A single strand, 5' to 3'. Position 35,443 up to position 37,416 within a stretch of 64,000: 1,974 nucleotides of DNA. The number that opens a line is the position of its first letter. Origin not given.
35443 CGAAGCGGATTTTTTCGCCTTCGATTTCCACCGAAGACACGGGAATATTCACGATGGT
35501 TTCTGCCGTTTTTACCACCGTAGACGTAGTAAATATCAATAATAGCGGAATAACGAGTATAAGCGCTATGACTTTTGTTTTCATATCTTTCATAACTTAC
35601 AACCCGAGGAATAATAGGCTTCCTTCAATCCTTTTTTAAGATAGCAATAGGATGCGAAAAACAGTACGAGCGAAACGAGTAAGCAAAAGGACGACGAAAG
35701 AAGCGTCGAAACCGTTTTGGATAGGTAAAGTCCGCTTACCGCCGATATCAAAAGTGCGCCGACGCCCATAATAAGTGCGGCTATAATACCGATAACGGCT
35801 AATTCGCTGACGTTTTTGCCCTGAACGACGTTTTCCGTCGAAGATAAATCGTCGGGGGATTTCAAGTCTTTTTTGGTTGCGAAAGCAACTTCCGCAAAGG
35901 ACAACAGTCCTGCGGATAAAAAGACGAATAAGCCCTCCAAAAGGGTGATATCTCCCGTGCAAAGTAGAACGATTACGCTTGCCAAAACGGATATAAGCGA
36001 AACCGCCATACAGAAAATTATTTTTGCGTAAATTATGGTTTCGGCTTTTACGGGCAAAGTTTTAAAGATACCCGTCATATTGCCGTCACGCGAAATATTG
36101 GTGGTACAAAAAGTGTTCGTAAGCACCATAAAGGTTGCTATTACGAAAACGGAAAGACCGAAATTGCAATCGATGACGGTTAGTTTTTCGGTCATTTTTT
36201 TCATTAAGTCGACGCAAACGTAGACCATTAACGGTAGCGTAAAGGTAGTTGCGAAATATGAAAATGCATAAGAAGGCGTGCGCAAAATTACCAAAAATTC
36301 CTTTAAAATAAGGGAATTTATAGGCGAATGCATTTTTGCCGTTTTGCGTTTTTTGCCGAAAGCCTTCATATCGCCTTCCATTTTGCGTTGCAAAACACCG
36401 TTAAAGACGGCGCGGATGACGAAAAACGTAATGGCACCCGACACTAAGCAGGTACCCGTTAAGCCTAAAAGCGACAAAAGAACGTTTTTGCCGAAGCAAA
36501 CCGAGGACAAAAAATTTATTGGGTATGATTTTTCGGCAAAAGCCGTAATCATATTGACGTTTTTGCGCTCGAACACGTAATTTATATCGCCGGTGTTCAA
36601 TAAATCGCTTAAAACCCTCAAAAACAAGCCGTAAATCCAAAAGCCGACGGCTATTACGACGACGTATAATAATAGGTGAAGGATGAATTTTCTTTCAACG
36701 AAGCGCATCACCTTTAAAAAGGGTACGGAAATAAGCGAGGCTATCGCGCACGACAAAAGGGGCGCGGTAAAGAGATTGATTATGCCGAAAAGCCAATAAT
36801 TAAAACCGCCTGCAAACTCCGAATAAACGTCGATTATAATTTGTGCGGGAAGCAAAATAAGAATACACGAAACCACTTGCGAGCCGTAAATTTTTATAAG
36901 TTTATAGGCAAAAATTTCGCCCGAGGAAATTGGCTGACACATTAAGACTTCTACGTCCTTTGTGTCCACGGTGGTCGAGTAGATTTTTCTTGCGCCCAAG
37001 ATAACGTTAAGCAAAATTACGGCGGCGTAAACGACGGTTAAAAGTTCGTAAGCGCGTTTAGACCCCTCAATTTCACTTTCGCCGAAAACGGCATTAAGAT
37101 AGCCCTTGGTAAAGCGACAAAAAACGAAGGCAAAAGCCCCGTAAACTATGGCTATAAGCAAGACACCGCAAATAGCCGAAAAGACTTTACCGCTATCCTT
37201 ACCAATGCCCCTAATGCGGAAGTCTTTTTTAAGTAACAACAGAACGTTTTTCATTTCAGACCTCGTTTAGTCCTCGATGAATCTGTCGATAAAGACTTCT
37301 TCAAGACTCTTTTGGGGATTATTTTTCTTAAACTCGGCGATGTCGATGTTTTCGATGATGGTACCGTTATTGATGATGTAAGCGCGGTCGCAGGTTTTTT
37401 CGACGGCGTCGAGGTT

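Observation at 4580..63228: Dispersed ~25-nt oligo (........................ and its complement) at 18 or more sites, inside genes and beside stop codons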

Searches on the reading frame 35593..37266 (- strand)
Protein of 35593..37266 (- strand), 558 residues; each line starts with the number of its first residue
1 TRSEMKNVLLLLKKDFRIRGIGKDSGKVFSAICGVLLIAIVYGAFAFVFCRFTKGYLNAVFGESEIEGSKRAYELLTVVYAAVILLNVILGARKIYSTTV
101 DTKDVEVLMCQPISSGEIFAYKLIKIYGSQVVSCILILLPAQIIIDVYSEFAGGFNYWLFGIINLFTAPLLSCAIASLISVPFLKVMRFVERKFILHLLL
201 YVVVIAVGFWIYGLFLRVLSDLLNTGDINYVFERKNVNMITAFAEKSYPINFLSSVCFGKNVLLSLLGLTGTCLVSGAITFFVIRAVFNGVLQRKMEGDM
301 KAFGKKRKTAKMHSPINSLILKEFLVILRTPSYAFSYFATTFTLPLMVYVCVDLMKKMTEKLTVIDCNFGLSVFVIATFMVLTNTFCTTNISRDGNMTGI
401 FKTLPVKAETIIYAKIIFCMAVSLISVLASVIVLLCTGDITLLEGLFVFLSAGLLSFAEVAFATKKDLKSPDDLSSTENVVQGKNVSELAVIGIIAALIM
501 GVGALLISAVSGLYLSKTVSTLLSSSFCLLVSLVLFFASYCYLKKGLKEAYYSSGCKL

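Call 47: search_protein_families(library=pfam, proteins=[window:35593-37266:-], max_evalue=0.00001)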
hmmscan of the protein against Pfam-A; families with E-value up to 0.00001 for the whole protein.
window:35593-37266:- (558 aa): 0 families
